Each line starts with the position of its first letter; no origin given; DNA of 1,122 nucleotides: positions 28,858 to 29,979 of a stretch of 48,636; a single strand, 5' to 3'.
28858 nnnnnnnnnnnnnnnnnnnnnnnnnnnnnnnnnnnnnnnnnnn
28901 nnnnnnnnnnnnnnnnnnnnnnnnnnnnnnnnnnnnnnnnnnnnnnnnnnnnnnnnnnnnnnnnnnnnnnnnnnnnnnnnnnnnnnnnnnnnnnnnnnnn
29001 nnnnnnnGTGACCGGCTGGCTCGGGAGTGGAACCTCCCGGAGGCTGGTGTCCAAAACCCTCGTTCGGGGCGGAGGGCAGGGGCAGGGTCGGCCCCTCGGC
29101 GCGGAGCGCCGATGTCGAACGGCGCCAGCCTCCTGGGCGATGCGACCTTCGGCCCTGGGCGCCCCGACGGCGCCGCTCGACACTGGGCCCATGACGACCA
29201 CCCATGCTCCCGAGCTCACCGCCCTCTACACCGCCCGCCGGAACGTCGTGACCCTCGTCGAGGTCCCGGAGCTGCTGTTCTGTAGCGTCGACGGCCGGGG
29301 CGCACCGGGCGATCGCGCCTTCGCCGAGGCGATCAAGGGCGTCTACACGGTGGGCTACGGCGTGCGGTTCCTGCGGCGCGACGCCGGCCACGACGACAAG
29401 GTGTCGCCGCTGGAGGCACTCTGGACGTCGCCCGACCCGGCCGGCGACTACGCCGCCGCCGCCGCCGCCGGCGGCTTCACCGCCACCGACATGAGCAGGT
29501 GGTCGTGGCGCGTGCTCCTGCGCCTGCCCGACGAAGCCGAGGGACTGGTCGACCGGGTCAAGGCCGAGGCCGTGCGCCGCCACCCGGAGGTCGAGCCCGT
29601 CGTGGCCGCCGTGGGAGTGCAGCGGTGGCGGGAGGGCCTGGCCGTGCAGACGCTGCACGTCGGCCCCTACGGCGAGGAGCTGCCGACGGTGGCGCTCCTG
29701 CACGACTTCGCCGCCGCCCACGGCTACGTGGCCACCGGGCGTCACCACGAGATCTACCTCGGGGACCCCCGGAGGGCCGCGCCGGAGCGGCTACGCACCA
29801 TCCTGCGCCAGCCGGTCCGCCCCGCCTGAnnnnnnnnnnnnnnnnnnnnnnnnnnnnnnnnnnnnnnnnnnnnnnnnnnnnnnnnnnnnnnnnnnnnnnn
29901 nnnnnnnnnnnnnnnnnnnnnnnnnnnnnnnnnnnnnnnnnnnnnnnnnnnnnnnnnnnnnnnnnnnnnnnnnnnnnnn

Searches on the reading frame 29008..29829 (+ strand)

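Call 53: search_protein_families(library=pfam, proteins=[window:29008-29829:+], max_evalue=0.001)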
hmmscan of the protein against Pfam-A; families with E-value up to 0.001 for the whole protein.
window:29008-29829:+ (273 aa): 1 family
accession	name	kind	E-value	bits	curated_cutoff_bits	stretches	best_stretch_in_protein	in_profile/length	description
PF06445.20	GyrI-like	-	4.5e-06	27.4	26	1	208-269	90-153/155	GyrI-like small molecule binding domain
